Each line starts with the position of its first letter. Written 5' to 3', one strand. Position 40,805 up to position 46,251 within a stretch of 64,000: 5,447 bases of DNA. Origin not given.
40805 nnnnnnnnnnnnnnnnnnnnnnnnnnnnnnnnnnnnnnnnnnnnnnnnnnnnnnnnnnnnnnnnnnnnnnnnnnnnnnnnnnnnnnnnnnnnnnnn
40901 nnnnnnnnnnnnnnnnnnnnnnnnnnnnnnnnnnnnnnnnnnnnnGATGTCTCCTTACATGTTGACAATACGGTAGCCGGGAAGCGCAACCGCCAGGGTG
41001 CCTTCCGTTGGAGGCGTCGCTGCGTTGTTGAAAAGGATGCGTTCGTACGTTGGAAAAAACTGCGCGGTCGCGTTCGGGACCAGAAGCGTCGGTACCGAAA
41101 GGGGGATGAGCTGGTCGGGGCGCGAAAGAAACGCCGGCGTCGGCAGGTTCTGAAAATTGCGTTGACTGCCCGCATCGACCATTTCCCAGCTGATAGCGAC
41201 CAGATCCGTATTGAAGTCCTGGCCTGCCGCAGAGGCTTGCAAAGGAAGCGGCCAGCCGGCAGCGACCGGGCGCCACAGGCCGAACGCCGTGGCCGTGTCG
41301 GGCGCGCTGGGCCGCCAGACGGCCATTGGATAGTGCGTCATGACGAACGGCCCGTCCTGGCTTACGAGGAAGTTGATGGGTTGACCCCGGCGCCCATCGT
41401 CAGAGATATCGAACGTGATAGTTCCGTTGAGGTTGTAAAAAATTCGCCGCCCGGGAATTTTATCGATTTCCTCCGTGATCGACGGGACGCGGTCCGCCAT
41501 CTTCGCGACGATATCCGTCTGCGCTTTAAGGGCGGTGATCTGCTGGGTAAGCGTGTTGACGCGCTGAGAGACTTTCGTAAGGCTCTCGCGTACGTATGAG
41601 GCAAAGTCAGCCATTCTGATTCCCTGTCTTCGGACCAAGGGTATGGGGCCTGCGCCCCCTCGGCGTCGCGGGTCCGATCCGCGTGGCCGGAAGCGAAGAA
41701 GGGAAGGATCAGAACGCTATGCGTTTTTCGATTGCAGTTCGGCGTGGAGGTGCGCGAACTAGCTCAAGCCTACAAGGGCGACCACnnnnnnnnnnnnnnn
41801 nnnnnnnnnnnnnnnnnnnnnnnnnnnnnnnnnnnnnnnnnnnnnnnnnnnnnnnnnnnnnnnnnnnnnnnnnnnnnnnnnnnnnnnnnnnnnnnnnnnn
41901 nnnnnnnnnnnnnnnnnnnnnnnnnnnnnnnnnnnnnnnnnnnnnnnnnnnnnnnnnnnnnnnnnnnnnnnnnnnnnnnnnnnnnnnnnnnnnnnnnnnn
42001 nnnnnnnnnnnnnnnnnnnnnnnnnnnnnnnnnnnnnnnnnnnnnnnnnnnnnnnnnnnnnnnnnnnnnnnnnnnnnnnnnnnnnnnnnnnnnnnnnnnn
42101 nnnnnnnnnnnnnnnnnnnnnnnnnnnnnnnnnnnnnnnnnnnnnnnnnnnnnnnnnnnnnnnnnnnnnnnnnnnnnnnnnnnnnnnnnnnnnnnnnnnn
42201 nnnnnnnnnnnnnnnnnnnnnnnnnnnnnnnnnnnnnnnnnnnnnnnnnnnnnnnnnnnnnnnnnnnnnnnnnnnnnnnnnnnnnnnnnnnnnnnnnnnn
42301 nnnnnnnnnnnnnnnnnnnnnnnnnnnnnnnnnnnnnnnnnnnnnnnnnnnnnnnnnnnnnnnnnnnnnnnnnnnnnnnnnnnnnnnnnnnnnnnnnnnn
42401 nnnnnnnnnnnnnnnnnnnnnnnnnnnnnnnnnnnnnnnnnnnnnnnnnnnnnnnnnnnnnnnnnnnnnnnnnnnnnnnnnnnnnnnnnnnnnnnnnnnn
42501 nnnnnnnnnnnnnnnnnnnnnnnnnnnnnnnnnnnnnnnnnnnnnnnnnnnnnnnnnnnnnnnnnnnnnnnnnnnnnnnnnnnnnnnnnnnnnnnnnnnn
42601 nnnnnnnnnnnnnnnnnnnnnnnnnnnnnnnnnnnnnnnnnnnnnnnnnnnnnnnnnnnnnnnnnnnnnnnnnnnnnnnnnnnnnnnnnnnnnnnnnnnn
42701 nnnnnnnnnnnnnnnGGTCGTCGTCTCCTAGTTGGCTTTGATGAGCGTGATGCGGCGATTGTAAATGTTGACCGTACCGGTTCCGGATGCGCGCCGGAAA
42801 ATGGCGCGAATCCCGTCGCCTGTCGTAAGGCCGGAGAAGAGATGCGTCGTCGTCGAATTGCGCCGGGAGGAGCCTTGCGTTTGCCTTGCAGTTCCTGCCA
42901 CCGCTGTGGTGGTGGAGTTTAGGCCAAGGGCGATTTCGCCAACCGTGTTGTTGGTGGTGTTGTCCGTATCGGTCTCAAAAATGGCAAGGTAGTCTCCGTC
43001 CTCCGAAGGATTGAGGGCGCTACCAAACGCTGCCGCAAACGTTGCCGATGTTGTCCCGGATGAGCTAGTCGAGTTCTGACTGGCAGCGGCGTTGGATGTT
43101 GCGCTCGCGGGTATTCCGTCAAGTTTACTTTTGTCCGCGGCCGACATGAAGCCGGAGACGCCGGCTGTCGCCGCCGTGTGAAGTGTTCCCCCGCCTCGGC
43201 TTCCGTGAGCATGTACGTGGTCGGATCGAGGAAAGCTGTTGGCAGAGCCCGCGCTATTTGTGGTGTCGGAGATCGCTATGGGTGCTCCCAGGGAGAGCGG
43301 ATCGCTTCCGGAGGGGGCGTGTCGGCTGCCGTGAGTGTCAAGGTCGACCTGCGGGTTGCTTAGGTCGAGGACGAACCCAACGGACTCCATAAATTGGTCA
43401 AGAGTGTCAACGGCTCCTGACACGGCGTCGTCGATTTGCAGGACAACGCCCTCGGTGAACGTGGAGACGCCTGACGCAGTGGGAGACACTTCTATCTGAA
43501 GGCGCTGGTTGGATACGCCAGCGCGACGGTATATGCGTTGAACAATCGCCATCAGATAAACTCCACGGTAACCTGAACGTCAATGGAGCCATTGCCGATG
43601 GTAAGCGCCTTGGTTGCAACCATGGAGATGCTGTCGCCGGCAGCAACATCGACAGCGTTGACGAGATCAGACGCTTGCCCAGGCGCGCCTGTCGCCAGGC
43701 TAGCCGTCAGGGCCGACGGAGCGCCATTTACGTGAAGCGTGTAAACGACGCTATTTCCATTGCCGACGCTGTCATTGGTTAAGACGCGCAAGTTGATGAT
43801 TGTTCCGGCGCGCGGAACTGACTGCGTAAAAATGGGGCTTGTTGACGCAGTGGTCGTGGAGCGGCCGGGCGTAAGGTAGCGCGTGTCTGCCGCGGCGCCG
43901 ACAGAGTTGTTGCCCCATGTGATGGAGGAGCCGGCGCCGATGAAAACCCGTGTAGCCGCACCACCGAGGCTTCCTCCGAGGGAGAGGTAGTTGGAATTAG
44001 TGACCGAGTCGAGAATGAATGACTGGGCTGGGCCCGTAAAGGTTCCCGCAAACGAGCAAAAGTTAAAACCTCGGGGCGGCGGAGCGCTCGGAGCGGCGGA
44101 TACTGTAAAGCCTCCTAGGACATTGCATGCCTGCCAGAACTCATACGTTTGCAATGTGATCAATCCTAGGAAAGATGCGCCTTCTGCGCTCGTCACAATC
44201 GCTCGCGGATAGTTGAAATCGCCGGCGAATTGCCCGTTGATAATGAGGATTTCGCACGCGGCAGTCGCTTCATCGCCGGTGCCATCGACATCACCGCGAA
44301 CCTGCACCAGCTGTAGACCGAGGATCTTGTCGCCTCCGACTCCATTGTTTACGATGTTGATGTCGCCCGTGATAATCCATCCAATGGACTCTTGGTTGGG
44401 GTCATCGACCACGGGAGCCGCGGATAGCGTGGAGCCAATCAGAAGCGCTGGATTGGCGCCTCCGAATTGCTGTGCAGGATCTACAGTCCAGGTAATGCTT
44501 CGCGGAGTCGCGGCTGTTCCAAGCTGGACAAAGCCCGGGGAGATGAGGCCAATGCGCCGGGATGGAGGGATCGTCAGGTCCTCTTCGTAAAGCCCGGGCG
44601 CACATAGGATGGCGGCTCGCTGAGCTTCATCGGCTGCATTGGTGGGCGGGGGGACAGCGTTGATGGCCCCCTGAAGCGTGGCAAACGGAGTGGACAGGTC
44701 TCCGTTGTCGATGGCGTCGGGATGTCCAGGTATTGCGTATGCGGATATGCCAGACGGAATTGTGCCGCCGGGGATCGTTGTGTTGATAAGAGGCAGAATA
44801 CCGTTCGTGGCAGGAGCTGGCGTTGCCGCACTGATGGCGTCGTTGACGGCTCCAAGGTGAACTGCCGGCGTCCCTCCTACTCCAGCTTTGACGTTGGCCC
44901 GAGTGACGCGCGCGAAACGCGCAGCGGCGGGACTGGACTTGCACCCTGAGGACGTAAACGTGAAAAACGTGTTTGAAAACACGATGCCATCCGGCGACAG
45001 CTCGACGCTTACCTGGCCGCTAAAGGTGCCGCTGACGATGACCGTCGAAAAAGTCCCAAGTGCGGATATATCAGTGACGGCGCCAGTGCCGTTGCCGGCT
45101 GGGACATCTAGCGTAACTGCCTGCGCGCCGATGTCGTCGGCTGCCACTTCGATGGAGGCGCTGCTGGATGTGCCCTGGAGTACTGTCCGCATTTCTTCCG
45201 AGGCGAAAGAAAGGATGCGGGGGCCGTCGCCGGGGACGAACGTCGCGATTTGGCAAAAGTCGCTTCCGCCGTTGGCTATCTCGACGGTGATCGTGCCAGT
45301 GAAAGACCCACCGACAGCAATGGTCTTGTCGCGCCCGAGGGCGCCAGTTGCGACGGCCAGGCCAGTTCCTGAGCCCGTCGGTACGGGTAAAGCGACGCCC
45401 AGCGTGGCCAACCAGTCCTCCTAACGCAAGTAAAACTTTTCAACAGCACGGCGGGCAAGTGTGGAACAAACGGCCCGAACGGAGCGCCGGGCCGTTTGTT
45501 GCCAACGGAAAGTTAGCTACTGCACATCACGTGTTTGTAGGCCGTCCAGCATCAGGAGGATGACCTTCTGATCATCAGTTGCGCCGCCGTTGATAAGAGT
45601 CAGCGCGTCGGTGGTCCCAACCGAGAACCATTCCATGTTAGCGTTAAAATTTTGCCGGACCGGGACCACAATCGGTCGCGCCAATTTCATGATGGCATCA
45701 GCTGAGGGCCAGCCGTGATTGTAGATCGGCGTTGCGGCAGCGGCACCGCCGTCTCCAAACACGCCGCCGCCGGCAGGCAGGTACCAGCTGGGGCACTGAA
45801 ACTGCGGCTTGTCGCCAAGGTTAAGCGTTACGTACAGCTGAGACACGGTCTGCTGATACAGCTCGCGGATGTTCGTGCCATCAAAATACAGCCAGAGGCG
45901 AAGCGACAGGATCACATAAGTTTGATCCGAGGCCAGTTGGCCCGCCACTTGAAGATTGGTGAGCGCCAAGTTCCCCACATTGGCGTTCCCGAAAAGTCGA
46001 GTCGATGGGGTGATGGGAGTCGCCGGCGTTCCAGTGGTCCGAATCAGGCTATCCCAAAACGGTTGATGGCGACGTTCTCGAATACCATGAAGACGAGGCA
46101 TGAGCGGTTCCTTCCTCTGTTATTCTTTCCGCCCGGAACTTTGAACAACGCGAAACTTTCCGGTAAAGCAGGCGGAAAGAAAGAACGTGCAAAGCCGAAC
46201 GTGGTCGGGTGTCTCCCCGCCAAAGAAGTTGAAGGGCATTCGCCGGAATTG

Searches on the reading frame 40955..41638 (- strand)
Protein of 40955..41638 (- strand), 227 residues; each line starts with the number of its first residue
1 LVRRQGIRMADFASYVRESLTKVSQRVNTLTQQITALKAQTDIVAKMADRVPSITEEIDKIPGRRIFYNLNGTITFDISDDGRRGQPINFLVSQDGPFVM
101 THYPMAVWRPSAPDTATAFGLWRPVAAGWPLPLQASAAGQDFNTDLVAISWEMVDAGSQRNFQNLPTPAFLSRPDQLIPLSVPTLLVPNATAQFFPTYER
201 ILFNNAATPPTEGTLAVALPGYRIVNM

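Call 16: search_protein_families(library=phrogs, proteins=[window:40955-41638:-], max_evalue=0.01)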
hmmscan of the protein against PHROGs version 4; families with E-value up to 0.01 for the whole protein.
window:40955-41638:- (227 aa): 0 families

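Call 24: search_protein_families(library=pfam, proteins=[window:40955-41638:-], max_evalue=0.1)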
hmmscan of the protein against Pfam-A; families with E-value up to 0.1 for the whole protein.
window:40955-41638:- (227 aa): 3 families
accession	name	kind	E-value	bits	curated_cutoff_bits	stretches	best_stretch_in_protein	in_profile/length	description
PF23991.1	DUF7310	-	0.0041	18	40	1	14-60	26-72/83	Coiled-coil region of unknown function (DUF7310)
PF05531.17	NPV_P10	-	0.045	14.7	29.8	1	17-61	10-54/75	Nucleopolyhedrovirus P10 protein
PF16378.10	DUF4988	-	0.079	13.2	30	0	17-96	2-82/183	Domain of unknown function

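Call 88: search_solved_structures(query=A7, max_evalue=10)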
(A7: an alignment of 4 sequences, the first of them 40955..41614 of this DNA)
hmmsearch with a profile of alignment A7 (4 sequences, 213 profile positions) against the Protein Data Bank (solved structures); distinct sequences matched with E-value up to 10: 5.
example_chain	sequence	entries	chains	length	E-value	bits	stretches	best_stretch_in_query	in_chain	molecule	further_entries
8um6_A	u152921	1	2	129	0.026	17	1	110-150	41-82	Uncharacterized protein YcnI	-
7me6_A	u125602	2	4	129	0.028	17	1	110-150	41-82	Uncharacterized protein YcnI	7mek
4dss_A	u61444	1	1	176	0.95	12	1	128-184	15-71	Peroxiredoxin type-2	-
5gl6_A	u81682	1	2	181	1.6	11.3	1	34-97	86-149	Ribosome maturation factor RimP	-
2wpq_A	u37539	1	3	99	7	9.1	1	2-55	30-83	TRIMERIC AUTOTRANSPORTER ADHESIN FRAGMENT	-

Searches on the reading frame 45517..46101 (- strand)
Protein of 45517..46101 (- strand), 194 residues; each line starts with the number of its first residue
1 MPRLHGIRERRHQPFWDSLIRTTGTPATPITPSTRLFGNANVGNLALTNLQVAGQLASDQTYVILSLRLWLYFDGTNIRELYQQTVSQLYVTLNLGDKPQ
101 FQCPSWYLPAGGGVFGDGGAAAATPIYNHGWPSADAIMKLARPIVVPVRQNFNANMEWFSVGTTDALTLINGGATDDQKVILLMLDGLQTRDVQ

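Call 6: search_protein_families(library=pfam, proteins=[window:45517-46101:-], max_evalue=1)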
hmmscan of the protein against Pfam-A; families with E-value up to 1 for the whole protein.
window:45517-46101:- (194 aa): 0 families

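Call 7: search_protein_families(library=phrogs, proteins=[window:45517-46101:-], max_evalue=0.01)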
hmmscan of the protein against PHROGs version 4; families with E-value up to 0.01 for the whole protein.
window:45517-46101:- (194 aa): 0 families

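Call 26: search_solved_structures(query=window:45517-46101:-, max_evalue=1)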
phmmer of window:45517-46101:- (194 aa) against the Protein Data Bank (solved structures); distinct sequences matched with E-value up to 1: 2.
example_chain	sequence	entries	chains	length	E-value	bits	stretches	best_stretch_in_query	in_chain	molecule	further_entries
9le9_C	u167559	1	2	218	0.81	12.4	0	92-119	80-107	THC-4447 Light Chain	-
9lf4_B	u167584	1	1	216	0.87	12.3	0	92-119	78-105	THC-4555 Light chain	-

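Call 48: find_homologous_proteins(query=window:45517-46101:-)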
Query window:45517-46101:- (194 aa): 673 proteins with E <= 0.001 among 800 candidates; the best 120 are listed.
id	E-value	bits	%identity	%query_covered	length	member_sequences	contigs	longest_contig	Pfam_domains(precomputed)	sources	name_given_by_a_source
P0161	7.5e-100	350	81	100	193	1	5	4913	-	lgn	-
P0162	1.5e-99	349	78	100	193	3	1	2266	-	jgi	jgi:hypothetical protein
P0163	2.1e-97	342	79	100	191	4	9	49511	-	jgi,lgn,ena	jgi:hypothetical protein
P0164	3.2e-97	342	78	100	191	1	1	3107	-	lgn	-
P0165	4.2e-97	341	78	100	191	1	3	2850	-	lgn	-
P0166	1.4e-96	340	78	100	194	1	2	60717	-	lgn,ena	-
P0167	5.5e-96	338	77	100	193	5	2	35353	-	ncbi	-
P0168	9.3e-96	337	77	100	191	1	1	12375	-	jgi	-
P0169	1.1e-95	337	78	100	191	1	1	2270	-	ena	-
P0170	2.7e-95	336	77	100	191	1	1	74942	-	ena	-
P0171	4.7e-95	335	78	100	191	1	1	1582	-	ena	-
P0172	6.5e-95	334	99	77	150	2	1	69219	-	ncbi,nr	ncbi:MAG: hypothetical protein R3322_00320 [Kiloniellales bacterium]|nr:hypothetical protein [Kiloni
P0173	8.8e-95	334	76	100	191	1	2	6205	-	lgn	-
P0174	1.8e-94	333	76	100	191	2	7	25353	-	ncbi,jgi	jgi:hypothetical protein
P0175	2.2e-94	333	73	100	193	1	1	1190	-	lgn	-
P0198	5.8e-89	315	70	100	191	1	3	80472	-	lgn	-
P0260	1.9e-85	303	72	96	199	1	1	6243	PF24512.2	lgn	-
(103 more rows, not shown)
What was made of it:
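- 45517..46101 (-): 194-aa neighbour: predicted jelly-roll protein with a basic N-terminal arm. Likely major capsid protein. 673+ homologues at about 70-80% identity (call 48).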

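Call 50: search_protein_families(library=pfam, proteins=[P0260, P0161, P0198], max_evalue=10)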
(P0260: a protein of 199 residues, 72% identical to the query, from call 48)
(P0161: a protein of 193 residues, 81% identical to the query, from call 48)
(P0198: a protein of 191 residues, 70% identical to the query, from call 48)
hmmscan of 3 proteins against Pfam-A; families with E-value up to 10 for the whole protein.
P0260 (199 aa): 1 family
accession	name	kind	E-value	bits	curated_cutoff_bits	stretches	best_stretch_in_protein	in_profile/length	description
PF24512.1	DUF7592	-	1.5e-05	25.3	27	1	63-90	40-67/85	Domain of unknown function (DUF7592)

P0161 (193 aa): 0 families

P0198 (191 aa): 1 family
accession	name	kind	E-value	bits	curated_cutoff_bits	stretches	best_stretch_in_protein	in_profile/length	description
PF24512.1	DUF7592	-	0.15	12.5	27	1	64-90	41-67/85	Domain of unknown function (DUF7592)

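Call 59: predict_structure(alignment_id=A5)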
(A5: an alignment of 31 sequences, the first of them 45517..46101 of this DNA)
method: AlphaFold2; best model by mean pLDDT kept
length: 194 residues; sequences in the alignment: 31
mean_pLDDT: 71.5   pTM: 0.69
mean pLDDT of the five models: 71.5, 70.3, 63.5, 60.0, 57.9
residues with pLDDT >= 90: 0; 70-90: 130; 50-70: 39; < 50: 25
segments of 3 or more residues with pLDDT < 50: 40-48, 112-114, 118-121, 125-128
pLDDT, mean of each block of 10 residues (from residue 1): 60 78 82 68 45 65 81 78 83 84 77 47 50 65 79 82 79 80 81 57
secondary structure, 60 per line:
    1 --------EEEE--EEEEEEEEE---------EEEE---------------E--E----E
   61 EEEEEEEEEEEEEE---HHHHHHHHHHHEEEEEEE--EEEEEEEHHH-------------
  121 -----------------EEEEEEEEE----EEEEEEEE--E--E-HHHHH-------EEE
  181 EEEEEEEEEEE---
elements in order: E9-12 E15-23 E33-36 E60-74 H78-88 E89-95 E98-104 E138-146 E151-158 H166-170 E178-191
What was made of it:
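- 45517..46101 (-): AF2 pLDDT 71.5, pTM 0.69 (call 59).
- On Single-jelly-roll capsid protein (for the 194-aa neighbour): AF2 beta-sandwich, pTM 0.69 (call 59).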

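Call 62: fold_search(model_id=the predicted structure, library=pdb)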
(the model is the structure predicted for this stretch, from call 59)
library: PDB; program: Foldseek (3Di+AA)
matches with E <= 10: 675; with E <= 0.001: 0
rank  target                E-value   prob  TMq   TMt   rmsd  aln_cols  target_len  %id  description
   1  6oj0_A                1.3e-03  1.00  0.38  0.41   7.5       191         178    8  Cryo-EM reconstruction of Sulfolobus polyhedral virus 1 (SPV1) (released 2019-10-02)
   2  5wja_D                7.0e-03  0.99  0.38  0.26   6.5       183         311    9  Crystal structure of H107A peptidylglycine alpha-hydroxylating monooxygenase (PHM) in complex with citrate (released 2018-07-18)
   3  1pgs                  8.8e-03  0.51  0.26  0.19  11.0       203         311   11  THE THREE-DIMENSIONAL STRUCTURE OF PNGASE F, A GLYCOSYLASPARAGINASE FROM FLAVOBACTERIUM MENINGOSEPTICUM (released 1995-01-26)
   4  6qt9_g                1.5e-02  0.72  0.31  0.35   8.3       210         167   10  Cryo-EM structure of SH1 full particle. (released 2019-04-10)
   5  6mkb_D                2.3e-02  0.82  0.35  0.41   9.0       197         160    8  Crystal structure of murine 4-1BB ligand (released 2018-12-19)
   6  3mih                  2.6e-02  0.91  0.34  0.24   7.6       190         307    8  Oxidized (Cu2+) peptidylglycine alpha-hydroxylating monooxygenase (PHM) with bound azide, obtained in the presence of su (released 2010-11-24)
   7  7dn2_1                2.6e-02  0.89  0.32  0.45   8.2       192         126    8  Acidic stable capsid structure of Helicobacter pylori bacteriophage KHP30 (released 2021-10-27)
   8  7sgm_A                2.7e-02  0.47  0.25  0.32   9.6       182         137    9  Crystal structure of a Fab variant containing a fluorescent noncanonical amino acid with blocked excited state proton  (released 2022-02-02)
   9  6acw_B                3.0e-02  0.41  0.33  0.33  14.1       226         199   12  The structure of CVA10 virus procapsid particle (released 2018-11-21)
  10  6brb_A                3.4e-02  0.57  0.29  0.35   8.6       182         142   10  Novel non-antibody protein scaffold targeting CD40L (released 2018-12-05)
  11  1png                  3.4e-02  0.30  0.25  0.19  11.1       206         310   12  CRYSTAL STRUCTURE OF PEPTIDE-N(4)-(N-ACETYL-BETA-D-GLUCOSAMINYL) ASPARAGINE AMIDASE AT 2.2 ANGSTROMS RESOLUTION (released 1994-11-30)
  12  6owk                  3.4e-02  0.30  0.19  0.09   8.6       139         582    9  Crystal structure of a Bacillus thuringiensis Cry1B.867 tryptic core variant (released 2019-06-19)
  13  9buv                  3.6e-02  0.54  0.21  0.09   8.6       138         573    8  Crystal structure of Cry1Fa R226Q (released 2024-05-29)
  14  8pdz_A                3.8e-02  0.33  0.22  0.32  12.8       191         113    6  Recombinant Ena3A L-Type endospore appendages (released 2023-11-08)
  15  6mkz_A                4.0e-02  0.44  0.30  0.33   8.7       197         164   12  Crystal structure of murine 4-1BB/4-1BBL complex (released 2018-12-19)
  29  6qt9_h                6.0e-02  0.69  0.36  0.39   8.7       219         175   11  Cryo-EM structure of SH1 full particle. (released 2019-04-10)
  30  6qt9_a                6.0e-02  0.54  0.33  0.36   7.9       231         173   10  Cryo-EM structure of SH1 full particle. (released 2019-04-10)
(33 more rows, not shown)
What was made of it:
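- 45517..46101 (-): Foldseek matches to SPV1 6oj0_A (E 1.3e-3, prob 1.0), SH1 6qt9 chains, and picornavirus, circovirus and nodavirus capsids (call 62).
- On Single-jelly-roll capsid protein (for the 194-aa neighbour): TNF/C1q and PHM jelly-rolls also match (call 62).
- Closest known: SPV1. Same: The window's 194-aa neighbour has its best PDB match to an SPV1 capsid chain (call 62).
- AF2 jelly-roll; best PDB match is the SPV1 capsid, then SH1 (calls 59, 62).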

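Call 63: fold_search(model_id=the predicted structure, library=viral)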
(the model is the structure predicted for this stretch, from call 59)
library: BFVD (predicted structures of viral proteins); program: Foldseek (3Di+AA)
matches with E <= 10: 1183; with E <= 0.001: 3
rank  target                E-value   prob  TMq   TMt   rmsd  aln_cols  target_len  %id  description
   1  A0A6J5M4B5            2.6e-04  1.00  0.33  0.44  11.1       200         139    8  Uncharacterized protein [uncultured Caudovirales phage]
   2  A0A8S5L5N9            8.1e-04  0.90  0.27  0.18   9.0       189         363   11  Uncharacterized protein [MELD virus sp.]
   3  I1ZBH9                9.6e-04  1.00  0.53  0.49   8.8       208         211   12  (no name in the UniProt tables at hand)
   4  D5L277                1.1e-03  1.00  0.34  0.52   9.1       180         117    7  Uncharacterized protein [uncultured virus]
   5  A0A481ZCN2            1.1e-03  0.85  0.24  0.24  10.4       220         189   10  Uncharacterized protein [Pithovirus LCPAC404]
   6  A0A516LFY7            1.1e-03  0.72  0.26  0.21  14.4       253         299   13  (no name in the UniProt tables at hand)
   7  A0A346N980            1.2e-03  1.00  0.34  0.46   7.5       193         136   11  (no name in the UniProt tables at hand)
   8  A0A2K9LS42            1.9e-03  0.54  0.25  0.22  14.4       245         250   11  Capsid [uncultured virus]
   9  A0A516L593            2.1e-03  1.00  0.37  0.55   5.6       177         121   10  (no name in the UniProt tables at hand)
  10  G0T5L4                2.1e-03  1.00  0.40  0.12   7.2       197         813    9  Uncharacterized protein [Wiseana iridescent virus]
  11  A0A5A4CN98            2.4e-03  0.97  0.37  0.14   9.2       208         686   15  (no name in the UniProt tables at hand)
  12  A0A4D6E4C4            2.4e-03  0.80  0.25  0.20   9.7       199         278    9  (no name in the UniProt tables at hand)
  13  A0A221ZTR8            2.5e-03  1.00  0.39  0.53   7.2       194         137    9  (no name in the UniProt tables at hand)
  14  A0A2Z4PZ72            2.6e-03  0.99  0.32  0.32   6.7       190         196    5  (no name in the UniProt tables at hand)
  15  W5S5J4                2.6e-03  0.97  0.32  0.22   8.7       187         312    8  Collagen triple helix repeat protein [Pithovirus sibericum]
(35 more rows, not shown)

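Call 66: search_solved_structures(query=A5, max_evalue=10)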
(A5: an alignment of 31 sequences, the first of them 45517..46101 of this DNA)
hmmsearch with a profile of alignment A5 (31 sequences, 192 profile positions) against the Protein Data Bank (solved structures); distinct sequences matched with E-value up to 10: 2.
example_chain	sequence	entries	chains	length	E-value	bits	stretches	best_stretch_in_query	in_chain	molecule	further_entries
8j74_A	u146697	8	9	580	1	12.3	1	36-117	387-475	High affinity choline transporter 1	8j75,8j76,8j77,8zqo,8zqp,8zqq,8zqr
9bfi_A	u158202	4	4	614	1.1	12.2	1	36-117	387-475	High affinity choline transporter 1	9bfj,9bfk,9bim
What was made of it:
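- On Single-jelly-roll capsid protein (for the 194-aa neighbour): No sequence-profile hit (call 66).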

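Call 78: search_dna_similar(query=window:45517-46101:-, collection=phages, mode=protein, max_evalue=0.01)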
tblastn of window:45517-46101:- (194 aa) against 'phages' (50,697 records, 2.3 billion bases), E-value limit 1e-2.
No match.

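Call 79: search_dna_similar(query=window:45517-46101:-, collection=plasmids, mode=protein, max_evalue=0.01)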
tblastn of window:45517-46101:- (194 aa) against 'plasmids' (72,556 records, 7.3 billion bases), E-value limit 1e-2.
No match.
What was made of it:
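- Tried and rejected: The 194-aa gene in cultured phages or plasmids: none (calls 78, 79).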

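Call 95: find_related_loci(query=A5, collection=viral_contigs, flank=10000)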
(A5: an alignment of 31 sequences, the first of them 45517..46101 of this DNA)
Query A5 (194 aa) in viral_contigs; peptide patterns used: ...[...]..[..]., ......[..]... (x = any residue, [..] = any of these).
39 stretches matched a pattern; 20 encode a relative of the query (tblastn E <= 1e-3); 19 distinct loci.
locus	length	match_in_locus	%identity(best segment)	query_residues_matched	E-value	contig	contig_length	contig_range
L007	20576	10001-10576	66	1-194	2e-84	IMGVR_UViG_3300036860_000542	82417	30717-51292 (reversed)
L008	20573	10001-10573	64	1-194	3e-81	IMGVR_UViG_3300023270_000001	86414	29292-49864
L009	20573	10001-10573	64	1-194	3e-80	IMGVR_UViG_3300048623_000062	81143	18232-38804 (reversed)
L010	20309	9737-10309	64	1-194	8e-79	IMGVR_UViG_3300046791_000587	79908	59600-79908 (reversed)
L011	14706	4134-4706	63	1-194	1e-78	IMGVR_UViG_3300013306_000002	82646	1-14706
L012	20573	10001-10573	63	1-194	8e-78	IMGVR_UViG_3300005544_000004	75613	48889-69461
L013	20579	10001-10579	62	1-194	3e-76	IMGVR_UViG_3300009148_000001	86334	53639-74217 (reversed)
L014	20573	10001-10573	56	8-194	1e-61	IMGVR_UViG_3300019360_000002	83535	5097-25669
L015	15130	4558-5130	63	1-194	4e-79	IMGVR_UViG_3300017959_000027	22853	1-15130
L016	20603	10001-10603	44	1-193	1e-47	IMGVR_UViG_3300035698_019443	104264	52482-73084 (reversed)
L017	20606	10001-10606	41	1-193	2e-39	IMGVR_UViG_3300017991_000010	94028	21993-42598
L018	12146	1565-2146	64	1-194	3e-80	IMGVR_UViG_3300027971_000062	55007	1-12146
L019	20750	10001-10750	34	1-194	2e-30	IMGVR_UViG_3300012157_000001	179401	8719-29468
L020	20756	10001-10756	33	1-194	3e-30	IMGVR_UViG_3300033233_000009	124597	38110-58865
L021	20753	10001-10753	33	1-194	6e-24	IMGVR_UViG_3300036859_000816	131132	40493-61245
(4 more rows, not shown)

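Call 104: search_protein_families(library=pfam, alignment_id=A9, max_evalue=0.001)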
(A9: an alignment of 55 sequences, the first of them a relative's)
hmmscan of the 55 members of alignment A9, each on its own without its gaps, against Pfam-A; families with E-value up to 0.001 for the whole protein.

A. member 1, L016:110-649:+ (179 aa): 0 families

B. families by the number of members that match (of 55 scanned): 13 families
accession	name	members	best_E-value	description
PF13692.12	Glyco_trans_1_4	2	5.6e-13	Glycosyl transferases group 1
PF00226.36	DnaJ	2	6.7e-11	DnaJ domain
PF01844.29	HNH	1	2.4e-13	HNH endonuclease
PF00534.26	Glycos_transf_1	1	4.3e-13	Glycosyl transferases group 1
PF01551.29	Peptidase_M23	1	1.4e-12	Peptidase family M23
PF14279.12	HNH_5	1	6e-12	HNH endonuclease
PF20706.3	GT4-conflict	1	2.2e-10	Family 4 Glycosyltransferase in conflict systems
PF10111.15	Glyco_tranf_2_2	1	3.9e-09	Glycosyltransferase like family 2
PF02709.20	Glyco_transf_7C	1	2.9e-07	N-terminal domain of galactosyltransferase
PF01471.23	PG_binding_1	1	2.5e-06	Putative peptidoglycan binding domain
PF13524.12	Glyco_trans_1_2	1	2.1e-05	Glycosyl transferase-like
PF13439.12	Glyco_transf_4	1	2.2e-05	Glycosyltransferase Family 4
PF00072.30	Response_reg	1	0.00053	Response regulator receiver domain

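Call 112: find_related_loci(query=A5, collection=genome_contigs, flank=10000)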
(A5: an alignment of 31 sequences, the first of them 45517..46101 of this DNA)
Query A5 (194 aa) in genome_contigs; peptide patterns used: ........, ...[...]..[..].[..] (x = any residue, [..] = any of these).
25 stretches matched a pattern; 5 encode a relative of the query (tblastn E <= 1e-3); 5 distinct loci.
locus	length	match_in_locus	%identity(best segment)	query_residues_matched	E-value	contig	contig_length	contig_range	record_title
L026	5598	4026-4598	76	1-194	8e-100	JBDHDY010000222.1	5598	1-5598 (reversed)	MAG: Gemmatimonadota bacterium isolate M8-44_Bin_129 M8-44_Bin_129_scaffold_66708, whole genome shotgun sequence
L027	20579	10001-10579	75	1-194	1e-97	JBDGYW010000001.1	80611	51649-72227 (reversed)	MAG: Gemmatimonadota bacterium isolate M3-38_Bin_161 M3-38_Bin_161_scaffold_548, whole genome shotgun sequence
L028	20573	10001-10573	69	1-194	7e-89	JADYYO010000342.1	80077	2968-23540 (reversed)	MAG: Thermomicrobiales bacterium isolate SJ531 c_000001036173, whole genome shotgun sequence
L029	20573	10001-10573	67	1-194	6e-82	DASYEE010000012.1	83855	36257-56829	MAG TPA_asm: Galbitalea sp. isolate SMAG_U4977 k141_3343781, whole genome shotgun sequence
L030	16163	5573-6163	58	2-194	1e-72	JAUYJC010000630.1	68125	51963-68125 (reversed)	MAG: Deltaproteobacteria bacterium isolate C24_metabat.bin.121_sub C24_k141_1132745, whole genome shotgun sequence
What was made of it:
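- Tried and rejected: Scanning with the neighbouring jelly-roll gene found 19 IMG/VR and 5 GTDB loci (calls 95, 112).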
